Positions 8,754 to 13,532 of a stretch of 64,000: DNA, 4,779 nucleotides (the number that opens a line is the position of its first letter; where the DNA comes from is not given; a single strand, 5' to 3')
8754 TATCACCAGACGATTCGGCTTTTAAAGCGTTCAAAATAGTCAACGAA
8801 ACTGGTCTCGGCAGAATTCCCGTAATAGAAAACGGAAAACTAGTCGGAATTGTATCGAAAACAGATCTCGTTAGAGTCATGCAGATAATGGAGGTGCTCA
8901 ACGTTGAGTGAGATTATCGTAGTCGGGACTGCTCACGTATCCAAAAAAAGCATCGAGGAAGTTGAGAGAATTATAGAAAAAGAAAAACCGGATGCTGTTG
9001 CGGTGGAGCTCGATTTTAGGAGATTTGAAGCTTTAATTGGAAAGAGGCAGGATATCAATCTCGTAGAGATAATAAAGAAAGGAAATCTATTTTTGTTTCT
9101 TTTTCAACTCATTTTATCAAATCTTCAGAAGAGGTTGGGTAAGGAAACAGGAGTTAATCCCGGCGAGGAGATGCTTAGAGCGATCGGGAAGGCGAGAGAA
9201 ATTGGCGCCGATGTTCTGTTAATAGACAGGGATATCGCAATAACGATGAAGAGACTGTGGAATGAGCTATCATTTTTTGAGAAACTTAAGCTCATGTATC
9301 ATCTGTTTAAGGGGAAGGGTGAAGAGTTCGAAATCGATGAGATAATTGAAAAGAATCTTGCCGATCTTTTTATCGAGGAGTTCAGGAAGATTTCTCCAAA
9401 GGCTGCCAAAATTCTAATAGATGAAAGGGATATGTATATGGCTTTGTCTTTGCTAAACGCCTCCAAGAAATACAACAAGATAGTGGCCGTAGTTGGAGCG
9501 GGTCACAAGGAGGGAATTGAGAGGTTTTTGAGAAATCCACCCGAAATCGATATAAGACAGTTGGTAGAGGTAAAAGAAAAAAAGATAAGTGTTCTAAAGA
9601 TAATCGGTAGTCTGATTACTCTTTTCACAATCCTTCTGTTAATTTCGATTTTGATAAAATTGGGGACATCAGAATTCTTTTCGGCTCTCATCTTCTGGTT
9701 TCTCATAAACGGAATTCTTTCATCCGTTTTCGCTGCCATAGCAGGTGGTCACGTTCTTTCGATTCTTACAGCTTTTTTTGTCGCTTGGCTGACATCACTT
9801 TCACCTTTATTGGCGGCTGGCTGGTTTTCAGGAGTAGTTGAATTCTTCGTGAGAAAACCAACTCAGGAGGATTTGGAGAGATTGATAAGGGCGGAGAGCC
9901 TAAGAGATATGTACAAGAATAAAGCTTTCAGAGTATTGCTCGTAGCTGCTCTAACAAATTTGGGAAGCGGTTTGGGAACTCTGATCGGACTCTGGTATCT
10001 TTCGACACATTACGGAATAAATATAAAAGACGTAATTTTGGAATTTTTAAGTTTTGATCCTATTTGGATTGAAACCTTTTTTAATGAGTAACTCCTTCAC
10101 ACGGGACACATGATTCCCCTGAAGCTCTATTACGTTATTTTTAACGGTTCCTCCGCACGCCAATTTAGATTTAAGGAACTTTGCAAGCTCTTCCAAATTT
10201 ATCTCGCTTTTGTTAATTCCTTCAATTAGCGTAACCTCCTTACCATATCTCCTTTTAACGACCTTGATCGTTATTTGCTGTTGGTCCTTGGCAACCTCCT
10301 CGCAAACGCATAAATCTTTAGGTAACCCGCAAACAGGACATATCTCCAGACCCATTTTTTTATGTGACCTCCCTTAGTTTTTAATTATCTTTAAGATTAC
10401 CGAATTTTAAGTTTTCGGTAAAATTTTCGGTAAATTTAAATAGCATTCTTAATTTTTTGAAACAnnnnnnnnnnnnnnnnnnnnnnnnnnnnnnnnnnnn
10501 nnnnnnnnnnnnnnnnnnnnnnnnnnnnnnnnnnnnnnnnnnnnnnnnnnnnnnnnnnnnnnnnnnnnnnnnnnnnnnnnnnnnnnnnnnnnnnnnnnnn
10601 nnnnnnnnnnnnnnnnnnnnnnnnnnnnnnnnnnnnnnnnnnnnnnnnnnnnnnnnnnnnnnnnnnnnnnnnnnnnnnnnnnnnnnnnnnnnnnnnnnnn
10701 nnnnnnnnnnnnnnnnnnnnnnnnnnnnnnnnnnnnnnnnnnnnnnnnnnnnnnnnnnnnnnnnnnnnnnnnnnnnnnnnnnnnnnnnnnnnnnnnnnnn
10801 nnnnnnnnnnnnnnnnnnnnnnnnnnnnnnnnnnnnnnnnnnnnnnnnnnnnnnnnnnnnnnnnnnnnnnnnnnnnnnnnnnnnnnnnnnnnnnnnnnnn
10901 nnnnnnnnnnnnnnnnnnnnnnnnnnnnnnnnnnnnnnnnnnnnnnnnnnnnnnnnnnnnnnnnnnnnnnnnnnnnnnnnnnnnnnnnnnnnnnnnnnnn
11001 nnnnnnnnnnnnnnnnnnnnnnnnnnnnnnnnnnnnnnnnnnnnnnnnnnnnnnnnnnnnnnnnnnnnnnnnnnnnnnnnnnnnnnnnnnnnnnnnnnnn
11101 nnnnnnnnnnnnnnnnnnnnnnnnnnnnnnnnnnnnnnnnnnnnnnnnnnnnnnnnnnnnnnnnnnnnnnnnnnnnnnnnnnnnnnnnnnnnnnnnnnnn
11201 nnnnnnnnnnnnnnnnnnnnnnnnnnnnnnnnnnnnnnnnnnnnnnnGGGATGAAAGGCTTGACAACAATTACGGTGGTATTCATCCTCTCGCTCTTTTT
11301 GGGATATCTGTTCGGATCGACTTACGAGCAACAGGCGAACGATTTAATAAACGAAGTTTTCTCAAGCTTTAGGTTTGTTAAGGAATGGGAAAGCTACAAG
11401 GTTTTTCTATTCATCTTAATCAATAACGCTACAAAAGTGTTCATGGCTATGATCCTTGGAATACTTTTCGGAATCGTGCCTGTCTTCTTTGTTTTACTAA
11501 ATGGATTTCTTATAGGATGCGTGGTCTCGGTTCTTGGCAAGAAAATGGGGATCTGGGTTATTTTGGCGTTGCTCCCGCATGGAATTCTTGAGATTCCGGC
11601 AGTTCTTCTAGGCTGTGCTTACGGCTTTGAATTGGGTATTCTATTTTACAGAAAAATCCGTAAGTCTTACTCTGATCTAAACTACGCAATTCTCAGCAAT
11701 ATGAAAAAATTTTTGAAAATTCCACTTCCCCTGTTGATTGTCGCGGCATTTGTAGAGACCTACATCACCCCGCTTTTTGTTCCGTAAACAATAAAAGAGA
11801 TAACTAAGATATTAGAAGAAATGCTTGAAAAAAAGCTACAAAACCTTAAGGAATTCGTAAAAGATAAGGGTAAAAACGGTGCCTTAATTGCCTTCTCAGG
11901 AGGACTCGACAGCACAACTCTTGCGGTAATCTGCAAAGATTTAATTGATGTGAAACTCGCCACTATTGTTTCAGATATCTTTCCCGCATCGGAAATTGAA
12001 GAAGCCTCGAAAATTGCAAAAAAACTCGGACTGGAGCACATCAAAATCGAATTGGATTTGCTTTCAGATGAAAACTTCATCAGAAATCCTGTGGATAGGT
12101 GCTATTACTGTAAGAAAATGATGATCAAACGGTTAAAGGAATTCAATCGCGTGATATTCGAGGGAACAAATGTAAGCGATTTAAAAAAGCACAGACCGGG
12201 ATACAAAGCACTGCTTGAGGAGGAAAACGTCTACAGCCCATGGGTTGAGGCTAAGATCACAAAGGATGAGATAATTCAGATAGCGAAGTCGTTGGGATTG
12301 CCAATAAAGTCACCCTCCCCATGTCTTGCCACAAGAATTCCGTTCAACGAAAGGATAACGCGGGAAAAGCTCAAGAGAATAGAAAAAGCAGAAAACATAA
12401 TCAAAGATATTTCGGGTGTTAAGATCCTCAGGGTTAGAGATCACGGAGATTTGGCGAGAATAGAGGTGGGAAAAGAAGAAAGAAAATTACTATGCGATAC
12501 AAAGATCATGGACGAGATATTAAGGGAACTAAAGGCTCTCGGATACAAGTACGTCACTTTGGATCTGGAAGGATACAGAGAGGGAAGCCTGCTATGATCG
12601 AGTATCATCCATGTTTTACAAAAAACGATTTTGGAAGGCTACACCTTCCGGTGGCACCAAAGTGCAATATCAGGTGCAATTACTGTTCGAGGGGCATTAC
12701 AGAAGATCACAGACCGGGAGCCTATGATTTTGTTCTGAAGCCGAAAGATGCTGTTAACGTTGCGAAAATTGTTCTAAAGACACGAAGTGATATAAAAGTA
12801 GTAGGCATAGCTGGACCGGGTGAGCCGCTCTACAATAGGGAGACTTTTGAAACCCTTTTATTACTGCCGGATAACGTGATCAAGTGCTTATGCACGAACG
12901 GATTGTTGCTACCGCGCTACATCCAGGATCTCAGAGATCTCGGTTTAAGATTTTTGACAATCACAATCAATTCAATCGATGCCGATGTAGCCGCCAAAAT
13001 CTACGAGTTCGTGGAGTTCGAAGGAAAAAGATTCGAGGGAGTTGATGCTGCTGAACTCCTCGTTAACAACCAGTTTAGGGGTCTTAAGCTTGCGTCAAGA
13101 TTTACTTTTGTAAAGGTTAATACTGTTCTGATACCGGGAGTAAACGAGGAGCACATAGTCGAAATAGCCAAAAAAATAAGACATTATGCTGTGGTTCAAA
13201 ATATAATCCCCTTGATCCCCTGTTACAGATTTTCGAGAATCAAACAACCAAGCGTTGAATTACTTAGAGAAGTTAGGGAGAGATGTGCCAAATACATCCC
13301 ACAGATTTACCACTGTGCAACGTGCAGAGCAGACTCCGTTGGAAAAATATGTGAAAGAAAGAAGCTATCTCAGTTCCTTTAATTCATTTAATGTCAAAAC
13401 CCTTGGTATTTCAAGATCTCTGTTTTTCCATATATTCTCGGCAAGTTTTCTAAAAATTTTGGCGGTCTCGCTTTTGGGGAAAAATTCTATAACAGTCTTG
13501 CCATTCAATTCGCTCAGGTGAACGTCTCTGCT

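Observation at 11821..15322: Orphan nitrogenase-like module: LarE-type enzyme coupled to NifB, facing a single NifD-like subunit that keeps all NifD cluster-ligand positions, plus a NifH-like protein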

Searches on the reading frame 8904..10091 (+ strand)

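Call 5: search_protein_families(library=pfam, proteins=[window:8904-10091:+], max_evalue=0.01)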
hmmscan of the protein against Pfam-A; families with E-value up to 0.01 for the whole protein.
window:8904-10091:+ (395 aa): 1 family
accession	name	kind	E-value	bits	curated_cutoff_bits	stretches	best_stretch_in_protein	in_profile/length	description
PF01963.22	TraB_PrgY_gumN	-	6.2e-30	105.4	26.8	1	3-209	11-251/263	TraB/PrgY/gumN family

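Call 6: search_protein_families(library=ncbifam, proteins=[window:8904-10091:+], max_evalue=0.01)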
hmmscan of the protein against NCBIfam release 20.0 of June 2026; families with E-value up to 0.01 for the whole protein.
window:8904-10091:+ (395 aa): 1 family
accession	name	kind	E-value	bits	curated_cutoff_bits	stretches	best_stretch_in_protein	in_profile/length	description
TIGR00261.1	traB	subfamily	6.2e-136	453.3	178.35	1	3-368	5-377/380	TraB family protein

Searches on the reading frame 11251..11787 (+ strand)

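Call 5: search_protein_families(library=pfam, proteins=[window:11251-11787:+], max_evalue=0.01)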
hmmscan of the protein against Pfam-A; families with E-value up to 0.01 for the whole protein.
window:11251-11787:+ (178 aa): 1 family
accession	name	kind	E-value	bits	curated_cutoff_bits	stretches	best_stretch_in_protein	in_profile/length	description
PF01944.22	SpoIIM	-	1.7e-32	113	26.9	1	8-174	2-163/163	Stage II sporulation protein M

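Call 6: search_protein_families(library=ncbifam, proteins=[window:11251-11787:+], max_evalue=0.01)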
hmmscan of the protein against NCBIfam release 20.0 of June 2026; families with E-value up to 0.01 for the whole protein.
window:11251-11787:+ (178 aa): 1 family
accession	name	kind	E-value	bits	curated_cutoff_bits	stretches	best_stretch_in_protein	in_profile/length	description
TIGR02831.1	spo_II_M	equivalog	2.2e-10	40.8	100.2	1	6-176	12-197/200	stage II sporulation protein M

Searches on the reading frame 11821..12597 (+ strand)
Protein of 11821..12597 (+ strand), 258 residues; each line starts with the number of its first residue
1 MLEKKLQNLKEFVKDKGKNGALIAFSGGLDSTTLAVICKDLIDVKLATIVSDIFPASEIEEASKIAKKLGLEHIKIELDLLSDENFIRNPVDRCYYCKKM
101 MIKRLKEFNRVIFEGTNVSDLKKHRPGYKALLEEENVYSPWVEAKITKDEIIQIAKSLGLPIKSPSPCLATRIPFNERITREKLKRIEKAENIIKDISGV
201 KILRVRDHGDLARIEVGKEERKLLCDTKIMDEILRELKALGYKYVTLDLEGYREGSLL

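Call 5: search_protein_families(library=pfam, proteins=[window:11821-12597:+], max_evalue=0.01)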
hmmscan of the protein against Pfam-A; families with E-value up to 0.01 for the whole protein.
window:11821-12597:+ (258 aa): 5 families
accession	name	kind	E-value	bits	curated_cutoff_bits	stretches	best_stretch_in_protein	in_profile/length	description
PF02540.23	NAD_synthase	-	2.4e-08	33.9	21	1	3-79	3-82/242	NAD synthase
PF24167.1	DUF7411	-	3.2e-08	33.8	28.7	1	22-80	4-60/194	Family of unknown function (DUF7411)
PF06508.19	QueC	-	6.2e-08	32.8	22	1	21-82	2-64/210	Queuosine biosynthesis protein QueC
PF00733.27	Asn_synthase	-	4.1e-05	23.8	21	1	25-78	24-79/354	Asparagine synthase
PF00764.25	Arginosuc_synth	-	0.0002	21.9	27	1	22-75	3-58/162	Arginosuccinate synthase N-terminal HUP domain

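Call 6: search_protein_families(library=ncbifam, proteins=[window:11821-12597:+], max_evalue=0.01)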
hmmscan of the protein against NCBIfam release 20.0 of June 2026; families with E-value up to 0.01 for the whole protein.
window:11821-12597:+ (258 aa): 14 families
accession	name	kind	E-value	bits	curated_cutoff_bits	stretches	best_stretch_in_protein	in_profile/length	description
TIGR00268.2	TIGR00268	equivalog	4.8e-72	242.3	150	1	5-257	2-258/259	ATP-dependent sacrificial sulfur transferase LarE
TIGR00364.1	TIGR00364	equivalog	3e-10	40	150.3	1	21-83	1-64/201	7-cyano-7-deazaguanine synthase QueC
TIGR00884.1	guaA_Cterm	equivalog_domain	1.1e-09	38.1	338.75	1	2-77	3-78/310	glutamine-hydrolyzing GMP synthase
TIGR00552.1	nadE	equivalog_domain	3.3e-08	33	63.65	1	8-80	12-88/251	NAD(+) synthase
NF010587.0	PRK13980.1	equivalog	5.1e-08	32.4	255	1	7-83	20-99/267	NAD+ synthase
NF011155.0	PRK14561.1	equivalog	4.2e-07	29.9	207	1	23-80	5-60/195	hypothetical protein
NF000848.1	PRK00074.1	equivalog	1.2e-06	27.4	400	1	3-75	201-274/512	glutamine-hydrolyzing GMP synthase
TIGR01536.1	asn_synth_AEB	equivalog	2.4e-05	23.6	267.1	1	23-79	257-316/517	asparagine synthase (glutamine-hydrolyzing)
NF010392.0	PRK13820.1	equivalog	4e-05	22.8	512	1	21-78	5-64/395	argininosuccinate synthase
NF001770.0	PRK00509.1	equivalog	0.00023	20.3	334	0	21-77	7-63/401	argininosuccinate synthase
TIGR00032.1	argG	equivalog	0.00028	20.3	268.2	0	23-73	4-54/394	argininosuccinate synthase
NF038212.1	argG_rel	exception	0.0019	17.1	425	1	7-78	5-74/381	argininosuccinate synthase-related protein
NF006351.0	PRK08576.1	equivalog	0.003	16.2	290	1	10-109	226-326/436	hypothetical protein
NF010588.0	PRK13981.1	equivalog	0.0039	15.6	479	1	8-78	275-348/546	NAD+ synthase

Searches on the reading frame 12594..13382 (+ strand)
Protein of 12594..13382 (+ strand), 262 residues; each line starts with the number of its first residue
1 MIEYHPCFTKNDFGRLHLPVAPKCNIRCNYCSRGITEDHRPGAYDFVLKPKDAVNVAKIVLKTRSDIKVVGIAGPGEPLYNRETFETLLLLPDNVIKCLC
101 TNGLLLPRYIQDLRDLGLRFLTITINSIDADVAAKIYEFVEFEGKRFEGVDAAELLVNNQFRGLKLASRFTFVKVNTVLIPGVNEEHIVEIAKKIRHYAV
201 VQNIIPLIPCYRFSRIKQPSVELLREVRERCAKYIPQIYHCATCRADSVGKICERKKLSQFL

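Call 5: search_protein_families(library=pfam, proteins=[window:12594-13382:+], max_evalue=0.01)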
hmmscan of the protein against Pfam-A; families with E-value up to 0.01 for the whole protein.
window:12594-13382:+ (262 aa): 1 family
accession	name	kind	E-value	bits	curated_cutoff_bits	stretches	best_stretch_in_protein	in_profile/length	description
PF04055.27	Radical_SAM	-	1.6e-18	67.9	29.5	1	19-194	2-165/166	Radical SAM superfamily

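Call 6: search_protein_families(library=ncbifam, proteins=[window:12594-13382:+], max_evalue=0.01)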
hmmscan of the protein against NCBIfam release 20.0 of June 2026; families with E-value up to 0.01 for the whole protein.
window:12594-13382:+ (262 aa): 15 families
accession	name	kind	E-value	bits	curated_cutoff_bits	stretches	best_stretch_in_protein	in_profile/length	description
TIGR01290.1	nifB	equivalog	1.3e-73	248.2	343.65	1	2-254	9-278/441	nitrogenase cofactor biosynthesis protein NifB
TIGR02666.1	moaA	equivalog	8.3e-22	77.6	284.05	1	15-245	11-230/336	GTP 3',8-cyclase MoaA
TIGR02668.1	moaA_archaeal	equivalog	1.6e-15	56.9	325.25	1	16-215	12-194/303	GTP 3',8-cyclase MoaA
NF001199.0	PRK00164.2-1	equivalog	1.5e-14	53.9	231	1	16-209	14-189/308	GTP 3',8-cyclase MoaA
NF038283.1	viperin_w_prok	equivalog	4.5e-08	32.6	180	1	21-195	9-178/281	viperin family antiviral radical SAM protein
TIGR04317.1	W_rSAM_matur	equivalog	4.7e-08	32.5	380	1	12-137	2-122/349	tungsten cofactor oxidoreductase radical SAM maturase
TIGR04347.1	pseudo_SAM_Halo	equivalog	2.7e-05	23.6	525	1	21-183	45-195/390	TIGR04347 family pseudo-SAM/SPASM protein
TIGR03470.1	HpnH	equivalog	0.00024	20.2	225.05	1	23-220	37-210/318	adenosyl-hopene transferase HpnH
TIGR04466.1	rSAM_BlsE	equivalog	0.00039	20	400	1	23-181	12-149/327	cytosylglucuronate decarboxylase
TIGR04084.1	rSAM_AF0577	subfamily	0.0011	17.9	225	1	22-108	5-83/347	TIGR04084 family radical SAM/SPASM domain-containing protein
NF050035.1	rSAM_WgK_link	exception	0.0025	16.9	650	1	19-136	14-127/367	radical SAM/SPASM peptide maturase WgkB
TIGR04038.1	tatD_link_rSAM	subfamily_domain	0.0037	17.1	129.7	0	15-84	9-76/192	TatD family nuclease-associated radical SAM protein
TIGR04463.1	rSAM_vs_C_rich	equivalog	0.0045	15.8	525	1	10-104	76-164/438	TIGR04463 family radical SAM/SPASM RiPP maturase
TIGR02495.1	NrdG2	equivalog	0.008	15.5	131.15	0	24-199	26-184/193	anaerobic ribonucleoside-triphosphate reductase activating protein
NF047865.1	rSAM_PapB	equivalog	0.0087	15.3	340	0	16-87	5-73/330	PapB family radical SAM/SPASM ranthipeptide maturase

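Call 28: search_solved_structures(query=window:12594-13379:+, max_evalue=0.001, show_alignments=3)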
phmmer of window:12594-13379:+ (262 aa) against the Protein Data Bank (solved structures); distinct sequences matched with E-value up to 0.001: 6.
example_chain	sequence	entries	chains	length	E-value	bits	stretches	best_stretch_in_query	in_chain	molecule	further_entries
6y1x_A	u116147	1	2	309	1.8e-74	253.9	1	2-252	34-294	Radical SAM domain protein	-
7bi7_A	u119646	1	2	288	9.7e-62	212.2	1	3-251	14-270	FeMo cofactor biosynthesis protein NifB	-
7jmb_A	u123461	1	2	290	9.9e-62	212.2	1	3-251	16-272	Nitrogenase iron-molybdenum cofactor biosynthesis protein NifB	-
7jma_A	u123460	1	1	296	1.1e-61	212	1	3-251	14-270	Nitrogenase iron-molybdenum cofactor biosynthesis protein NifB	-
1tv7_A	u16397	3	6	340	1.1e-08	38.3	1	16-193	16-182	Molybdenum cofactor biosynthesis protein A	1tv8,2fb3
2fb2_A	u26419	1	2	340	1.7e-08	37.7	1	16-193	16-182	Molybdenum cofactor biosynthesis protein A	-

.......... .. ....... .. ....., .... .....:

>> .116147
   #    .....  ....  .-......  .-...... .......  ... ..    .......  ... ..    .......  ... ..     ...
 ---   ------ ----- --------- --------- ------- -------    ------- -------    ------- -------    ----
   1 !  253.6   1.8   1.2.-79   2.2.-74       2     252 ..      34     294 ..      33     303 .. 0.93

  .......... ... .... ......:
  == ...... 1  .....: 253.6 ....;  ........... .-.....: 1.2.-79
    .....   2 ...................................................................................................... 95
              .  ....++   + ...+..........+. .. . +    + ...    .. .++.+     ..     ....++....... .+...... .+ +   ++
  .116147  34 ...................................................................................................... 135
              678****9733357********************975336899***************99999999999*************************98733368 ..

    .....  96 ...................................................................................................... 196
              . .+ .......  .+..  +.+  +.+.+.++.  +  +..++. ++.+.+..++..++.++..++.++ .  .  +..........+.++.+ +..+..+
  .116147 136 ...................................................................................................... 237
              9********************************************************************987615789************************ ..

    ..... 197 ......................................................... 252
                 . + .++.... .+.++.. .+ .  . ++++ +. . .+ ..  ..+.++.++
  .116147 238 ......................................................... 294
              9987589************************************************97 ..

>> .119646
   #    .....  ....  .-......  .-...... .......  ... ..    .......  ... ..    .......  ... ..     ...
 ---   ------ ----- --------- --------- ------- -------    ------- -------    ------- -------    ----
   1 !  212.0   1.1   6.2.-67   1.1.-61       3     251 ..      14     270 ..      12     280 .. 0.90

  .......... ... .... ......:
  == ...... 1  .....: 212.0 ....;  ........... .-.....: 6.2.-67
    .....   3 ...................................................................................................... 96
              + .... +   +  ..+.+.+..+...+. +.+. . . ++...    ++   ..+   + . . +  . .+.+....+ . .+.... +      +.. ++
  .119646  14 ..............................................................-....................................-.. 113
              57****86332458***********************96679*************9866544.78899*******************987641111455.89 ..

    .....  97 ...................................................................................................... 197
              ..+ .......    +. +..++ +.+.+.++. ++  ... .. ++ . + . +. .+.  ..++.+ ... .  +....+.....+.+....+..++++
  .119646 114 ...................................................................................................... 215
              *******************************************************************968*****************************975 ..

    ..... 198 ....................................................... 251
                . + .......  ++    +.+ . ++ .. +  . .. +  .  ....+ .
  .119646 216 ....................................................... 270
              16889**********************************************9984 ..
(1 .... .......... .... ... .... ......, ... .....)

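Call 66: find_homologous_proteins(query=window:12594-13379:+, max_evalue=1e-30)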
Query window:12594-13379:+ (262 aa): 4007 proteins with E <= 1e-30 among 4580 candidates; the best 120 are listed.
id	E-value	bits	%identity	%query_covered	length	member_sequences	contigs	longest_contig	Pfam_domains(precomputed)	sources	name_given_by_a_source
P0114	9.8e-174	594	100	100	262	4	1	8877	PF04055.28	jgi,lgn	-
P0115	4.2e-156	536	87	100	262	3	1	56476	PF04055.28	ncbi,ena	-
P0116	3.0e-111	389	70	93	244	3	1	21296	PF04055.28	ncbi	-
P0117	3.2e-111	389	63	97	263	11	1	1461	PF04055.28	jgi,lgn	-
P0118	5.5e-81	290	51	92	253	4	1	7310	PF04055.28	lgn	-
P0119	5.2e-78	280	50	96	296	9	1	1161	PF04055.28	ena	-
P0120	5.4e-78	280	52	96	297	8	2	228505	PF04055.28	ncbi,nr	ncbi:MAG: nitrogenase cofactor biosynthesis protein NifB [Methanolinea sp.]|nr:nitrogenase cofactor 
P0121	1.5e-77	279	51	96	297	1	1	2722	PF04055.28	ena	-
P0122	1.5e-77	279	51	96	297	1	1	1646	PF04055.28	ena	-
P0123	1.8e-77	279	51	96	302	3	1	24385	PF04055.28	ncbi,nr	ncbi:MAG: nitrogenase cofactor biosynthesis protein NifB [Methanosarcinales archaeon]|nr:MAG: nitrog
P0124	5.3e-77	277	50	96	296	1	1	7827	PF04055.28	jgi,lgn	jgi:nitrogen fixation protein NifB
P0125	8.7e-77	276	49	96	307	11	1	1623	PF04055.28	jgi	-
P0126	9.8e-77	276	52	96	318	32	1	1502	PF04055.28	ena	-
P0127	1.1e-76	276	52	96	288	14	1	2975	PF04055.28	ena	-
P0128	1.4e-76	276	52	96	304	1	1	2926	PF04055.28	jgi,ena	-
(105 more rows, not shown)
